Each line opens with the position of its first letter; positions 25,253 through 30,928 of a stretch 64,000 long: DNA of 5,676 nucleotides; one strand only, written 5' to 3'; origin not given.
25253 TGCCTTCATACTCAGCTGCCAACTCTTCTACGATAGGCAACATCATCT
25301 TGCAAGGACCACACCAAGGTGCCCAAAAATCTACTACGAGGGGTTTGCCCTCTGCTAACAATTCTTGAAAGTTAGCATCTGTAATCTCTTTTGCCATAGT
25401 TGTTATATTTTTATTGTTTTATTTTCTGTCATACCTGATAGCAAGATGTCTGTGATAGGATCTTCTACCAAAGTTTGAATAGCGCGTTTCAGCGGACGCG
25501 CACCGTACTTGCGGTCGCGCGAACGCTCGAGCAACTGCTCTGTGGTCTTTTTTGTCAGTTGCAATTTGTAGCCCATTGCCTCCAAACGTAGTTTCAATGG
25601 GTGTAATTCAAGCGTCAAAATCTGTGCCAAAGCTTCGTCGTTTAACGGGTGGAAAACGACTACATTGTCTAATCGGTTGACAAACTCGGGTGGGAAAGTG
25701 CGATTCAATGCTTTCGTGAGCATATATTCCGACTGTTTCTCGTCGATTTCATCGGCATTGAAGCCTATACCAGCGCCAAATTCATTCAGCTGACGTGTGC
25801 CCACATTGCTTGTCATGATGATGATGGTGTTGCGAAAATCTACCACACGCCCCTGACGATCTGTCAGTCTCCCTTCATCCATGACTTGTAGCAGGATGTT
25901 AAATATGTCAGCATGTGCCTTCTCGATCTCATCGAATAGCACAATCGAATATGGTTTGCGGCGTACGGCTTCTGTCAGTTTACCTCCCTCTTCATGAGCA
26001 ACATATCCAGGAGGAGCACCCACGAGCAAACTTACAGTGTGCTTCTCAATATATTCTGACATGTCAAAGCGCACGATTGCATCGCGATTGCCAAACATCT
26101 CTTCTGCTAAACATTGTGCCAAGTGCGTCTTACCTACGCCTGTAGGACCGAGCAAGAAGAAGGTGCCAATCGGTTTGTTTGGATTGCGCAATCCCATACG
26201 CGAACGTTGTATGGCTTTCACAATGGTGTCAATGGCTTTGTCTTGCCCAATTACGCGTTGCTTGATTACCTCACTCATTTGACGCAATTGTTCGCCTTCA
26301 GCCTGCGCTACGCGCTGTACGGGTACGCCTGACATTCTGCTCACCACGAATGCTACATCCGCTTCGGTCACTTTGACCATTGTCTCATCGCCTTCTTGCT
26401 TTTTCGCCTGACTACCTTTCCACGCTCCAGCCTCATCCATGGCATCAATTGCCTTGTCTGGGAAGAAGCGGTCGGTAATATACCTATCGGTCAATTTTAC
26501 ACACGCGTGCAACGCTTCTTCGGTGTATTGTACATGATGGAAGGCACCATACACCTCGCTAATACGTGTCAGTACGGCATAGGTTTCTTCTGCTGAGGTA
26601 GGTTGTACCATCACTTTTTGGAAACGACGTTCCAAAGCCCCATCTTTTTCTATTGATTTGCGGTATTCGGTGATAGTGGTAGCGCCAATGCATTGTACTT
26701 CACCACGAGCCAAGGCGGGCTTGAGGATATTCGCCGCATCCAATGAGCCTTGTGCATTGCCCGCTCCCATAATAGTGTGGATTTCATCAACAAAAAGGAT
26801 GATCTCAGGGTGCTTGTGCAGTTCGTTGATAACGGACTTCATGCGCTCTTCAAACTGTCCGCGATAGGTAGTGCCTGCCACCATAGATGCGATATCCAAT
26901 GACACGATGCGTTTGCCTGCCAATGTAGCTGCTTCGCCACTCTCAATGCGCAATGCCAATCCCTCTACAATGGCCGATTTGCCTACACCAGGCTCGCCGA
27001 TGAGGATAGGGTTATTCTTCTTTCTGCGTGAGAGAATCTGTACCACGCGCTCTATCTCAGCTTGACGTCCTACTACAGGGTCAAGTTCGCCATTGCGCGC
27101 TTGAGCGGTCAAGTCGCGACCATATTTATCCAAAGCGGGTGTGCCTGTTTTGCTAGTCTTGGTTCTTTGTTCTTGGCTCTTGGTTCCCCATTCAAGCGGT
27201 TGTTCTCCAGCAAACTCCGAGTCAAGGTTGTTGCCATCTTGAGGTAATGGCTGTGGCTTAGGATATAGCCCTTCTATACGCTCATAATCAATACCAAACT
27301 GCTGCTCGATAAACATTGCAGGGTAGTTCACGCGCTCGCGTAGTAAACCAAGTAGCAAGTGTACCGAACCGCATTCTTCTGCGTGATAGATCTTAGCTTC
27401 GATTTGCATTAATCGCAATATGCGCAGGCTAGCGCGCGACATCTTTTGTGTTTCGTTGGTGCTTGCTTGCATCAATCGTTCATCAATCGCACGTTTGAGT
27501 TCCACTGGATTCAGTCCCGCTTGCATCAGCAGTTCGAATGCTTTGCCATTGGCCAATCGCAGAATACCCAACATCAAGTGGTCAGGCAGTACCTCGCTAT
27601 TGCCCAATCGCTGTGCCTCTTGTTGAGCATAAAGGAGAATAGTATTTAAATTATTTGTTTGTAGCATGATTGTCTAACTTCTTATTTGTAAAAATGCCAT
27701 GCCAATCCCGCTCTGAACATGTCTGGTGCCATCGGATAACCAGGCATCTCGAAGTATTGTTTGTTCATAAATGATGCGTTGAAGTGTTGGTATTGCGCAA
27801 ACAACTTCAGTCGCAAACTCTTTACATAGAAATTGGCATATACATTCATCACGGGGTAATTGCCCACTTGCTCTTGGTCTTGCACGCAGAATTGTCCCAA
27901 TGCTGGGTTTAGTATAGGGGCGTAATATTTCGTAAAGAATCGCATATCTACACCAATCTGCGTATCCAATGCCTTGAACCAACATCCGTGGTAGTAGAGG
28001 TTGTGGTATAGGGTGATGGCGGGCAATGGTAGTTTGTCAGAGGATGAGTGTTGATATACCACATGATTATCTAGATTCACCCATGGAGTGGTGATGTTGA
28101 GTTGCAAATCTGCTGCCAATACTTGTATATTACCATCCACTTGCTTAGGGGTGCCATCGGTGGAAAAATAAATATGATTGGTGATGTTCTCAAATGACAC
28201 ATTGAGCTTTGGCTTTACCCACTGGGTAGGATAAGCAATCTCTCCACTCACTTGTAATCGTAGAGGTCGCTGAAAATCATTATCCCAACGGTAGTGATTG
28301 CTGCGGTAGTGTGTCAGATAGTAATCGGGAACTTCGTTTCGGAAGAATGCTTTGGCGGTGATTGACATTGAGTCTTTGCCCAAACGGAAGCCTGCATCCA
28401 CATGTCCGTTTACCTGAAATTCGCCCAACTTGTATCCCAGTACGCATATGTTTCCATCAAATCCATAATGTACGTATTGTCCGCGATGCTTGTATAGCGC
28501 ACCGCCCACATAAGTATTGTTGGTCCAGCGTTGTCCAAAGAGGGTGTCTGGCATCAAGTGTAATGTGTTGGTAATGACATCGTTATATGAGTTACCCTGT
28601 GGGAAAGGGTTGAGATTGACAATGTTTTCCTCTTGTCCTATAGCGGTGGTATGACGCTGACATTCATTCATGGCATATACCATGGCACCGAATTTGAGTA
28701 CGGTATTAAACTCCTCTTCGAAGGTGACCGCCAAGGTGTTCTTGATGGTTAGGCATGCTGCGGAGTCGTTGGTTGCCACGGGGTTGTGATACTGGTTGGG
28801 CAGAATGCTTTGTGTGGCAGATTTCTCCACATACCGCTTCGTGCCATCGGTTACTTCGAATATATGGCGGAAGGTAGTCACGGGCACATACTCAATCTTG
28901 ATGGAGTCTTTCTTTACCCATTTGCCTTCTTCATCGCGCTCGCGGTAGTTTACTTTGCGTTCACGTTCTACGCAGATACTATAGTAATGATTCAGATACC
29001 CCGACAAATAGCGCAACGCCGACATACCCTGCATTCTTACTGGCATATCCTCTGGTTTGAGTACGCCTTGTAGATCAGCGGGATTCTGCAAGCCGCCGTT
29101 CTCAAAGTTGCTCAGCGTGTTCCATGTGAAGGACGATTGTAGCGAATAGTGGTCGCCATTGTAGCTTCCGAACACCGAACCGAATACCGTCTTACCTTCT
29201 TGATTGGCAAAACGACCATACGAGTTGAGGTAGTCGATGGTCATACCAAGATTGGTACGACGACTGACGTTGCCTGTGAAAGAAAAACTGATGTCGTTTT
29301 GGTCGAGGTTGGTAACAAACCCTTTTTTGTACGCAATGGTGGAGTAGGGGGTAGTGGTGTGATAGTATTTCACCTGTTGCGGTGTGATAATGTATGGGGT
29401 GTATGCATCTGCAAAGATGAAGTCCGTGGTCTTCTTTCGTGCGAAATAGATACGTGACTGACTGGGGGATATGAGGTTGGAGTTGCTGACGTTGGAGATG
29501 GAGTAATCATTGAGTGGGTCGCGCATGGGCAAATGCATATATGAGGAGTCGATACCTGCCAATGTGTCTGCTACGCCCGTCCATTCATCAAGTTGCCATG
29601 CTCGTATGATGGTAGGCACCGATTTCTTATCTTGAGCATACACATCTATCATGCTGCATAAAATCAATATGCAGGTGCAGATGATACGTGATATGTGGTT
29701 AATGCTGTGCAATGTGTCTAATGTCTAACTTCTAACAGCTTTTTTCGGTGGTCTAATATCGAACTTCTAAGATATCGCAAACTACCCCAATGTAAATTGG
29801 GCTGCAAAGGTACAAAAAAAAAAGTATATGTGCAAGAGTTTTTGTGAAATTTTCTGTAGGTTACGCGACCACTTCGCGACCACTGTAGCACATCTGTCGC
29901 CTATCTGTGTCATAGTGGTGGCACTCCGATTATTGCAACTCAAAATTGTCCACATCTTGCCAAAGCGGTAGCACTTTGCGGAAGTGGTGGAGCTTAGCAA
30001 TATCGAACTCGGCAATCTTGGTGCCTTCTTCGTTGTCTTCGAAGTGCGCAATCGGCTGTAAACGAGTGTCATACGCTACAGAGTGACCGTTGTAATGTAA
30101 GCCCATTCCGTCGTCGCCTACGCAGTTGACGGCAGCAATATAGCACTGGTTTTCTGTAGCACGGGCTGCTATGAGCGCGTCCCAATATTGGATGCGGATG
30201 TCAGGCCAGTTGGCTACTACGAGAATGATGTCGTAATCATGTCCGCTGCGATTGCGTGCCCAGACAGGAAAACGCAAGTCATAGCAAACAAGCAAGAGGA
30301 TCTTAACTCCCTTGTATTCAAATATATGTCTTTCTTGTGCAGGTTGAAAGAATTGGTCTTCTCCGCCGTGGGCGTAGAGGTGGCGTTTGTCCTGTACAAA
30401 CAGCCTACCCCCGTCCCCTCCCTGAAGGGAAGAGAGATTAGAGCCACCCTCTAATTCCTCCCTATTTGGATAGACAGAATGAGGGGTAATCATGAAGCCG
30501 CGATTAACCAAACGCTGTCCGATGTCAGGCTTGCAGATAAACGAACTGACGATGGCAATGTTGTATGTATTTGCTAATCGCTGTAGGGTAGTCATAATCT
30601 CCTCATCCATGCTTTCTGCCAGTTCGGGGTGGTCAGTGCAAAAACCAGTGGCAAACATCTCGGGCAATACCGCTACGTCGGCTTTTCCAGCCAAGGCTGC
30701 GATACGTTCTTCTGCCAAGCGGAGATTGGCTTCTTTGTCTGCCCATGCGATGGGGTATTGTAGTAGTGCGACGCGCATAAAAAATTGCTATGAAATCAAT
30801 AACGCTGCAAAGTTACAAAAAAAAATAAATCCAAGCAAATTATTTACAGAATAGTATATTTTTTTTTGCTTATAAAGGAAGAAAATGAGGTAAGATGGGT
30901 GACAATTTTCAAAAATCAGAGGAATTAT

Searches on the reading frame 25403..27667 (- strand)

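Call 35: search_protein_families(library=pfam, proteins=[window:25403-27667:-], max_evalue=0.001)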
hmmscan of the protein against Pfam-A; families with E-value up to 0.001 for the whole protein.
window:25403-27667:- (754 aa): 22 families
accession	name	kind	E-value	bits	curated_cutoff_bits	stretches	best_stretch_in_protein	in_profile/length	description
PF07724.20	AAA_2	-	1.9e-66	223.6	27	1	498-668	1-165/166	AAA domain (Cdc48 subfamily)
PF00004.35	AAA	-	5.3e-23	82.3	21.2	2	221-352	2-126/131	ATPase family associated with various cellular activities (AAA)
PF17871.7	AAA_lid_9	-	2.3e-22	79.3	22.8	1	358-426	1-69/104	AAA lid domain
PF07728.20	AAA_5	-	4.1e-19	69.4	22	1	503-629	2-130/139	AAA domain (dynein-related subfamily)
PF10431.15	ClpB_D2-small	-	6e-18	65.1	21.9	1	675-753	1-80/81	C-terminal, D2-small domain, of ClpB protein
PF13191.12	AAA_16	-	4.6e-14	53.7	32.6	1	198-253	2-60/167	AAA ATPase domain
PF02861.25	Clp_N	-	3.1e-13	50.1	20.7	1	14-64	1-51/53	Clp amino terminal domain, pathogenicity island component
PF00158.32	Sigma54_activat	-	1.9e-08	34.6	20.2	1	501-603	23-124/168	Sigma-54 interaction domain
PF20720.3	nSTAND3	-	1.2e-07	32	27.2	0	205-243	7-43/155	Novel STAND NTPase 3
PF13401.12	AAA_22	-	1.4e-07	32.3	27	0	216-304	4-97/130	AAA domain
PF20030.5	bpMoxR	-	1.4e-07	31.2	27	0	460-601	2-126/205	MoxR domain in the MoxR-vWA-beta-propeller ternary systems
PF01695.23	IstB_IS21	-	1.1e-06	28.8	24.1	0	504-525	96-117/238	IstB-like ATP binding protein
PF13238.12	AAA_18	-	2.3e-06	28.5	29.4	0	504-547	2-39/128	AAA domain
PF05621.17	TniB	-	3.5e-06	27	22.4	0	261-355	93-185/189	Bacterial TniB protein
PF12775.13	AAA_7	-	1.2e-05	25.4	25.8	0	209-298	26-111/181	P-loop containing dynein motor region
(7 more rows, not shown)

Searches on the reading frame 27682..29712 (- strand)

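Call 35: search_protein_families(library=pfam, proteins=[window:27682-29712:-], max_evalue=0.001)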
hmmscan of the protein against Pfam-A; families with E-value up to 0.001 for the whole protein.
window:27682-29712:- (676 aa): 1 family
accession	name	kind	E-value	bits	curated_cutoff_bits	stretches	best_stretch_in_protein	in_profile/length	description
PF14121.12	Porin_10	-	1e-145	487.3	27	1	37-675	3-596/597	Putative porin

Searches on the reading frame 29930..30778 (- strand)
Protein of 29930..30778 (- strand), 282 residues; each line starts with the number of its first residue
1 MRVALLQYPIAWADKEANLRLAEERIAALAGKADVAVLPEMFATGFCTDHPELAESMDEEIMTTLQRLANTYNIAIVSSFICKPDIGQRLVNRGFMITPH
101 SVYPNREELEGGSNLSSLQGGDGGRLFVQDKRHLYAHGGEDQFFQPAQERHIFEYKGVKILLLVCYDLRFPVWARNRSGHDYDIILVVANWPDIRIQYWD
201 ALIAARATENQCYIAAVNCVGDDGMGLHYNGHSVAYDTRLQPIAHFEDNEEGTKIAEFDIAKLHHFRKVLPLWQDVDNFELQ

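Call 35: search_protein_families(library=pfam, proteins=[window:29930-30778:-], max_evalue=0.001)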
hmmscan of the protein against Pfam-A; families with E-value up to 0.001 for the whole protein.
window:29930-30778:- (282 aa): 1 family
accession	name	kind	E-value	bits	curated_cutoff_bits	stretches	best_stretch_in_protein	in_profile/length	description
PF00795.27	CN_hydrolase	-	6.7e-37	127.7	23.2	1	2-267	1-255/256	Carbon-nitrogen hydrolase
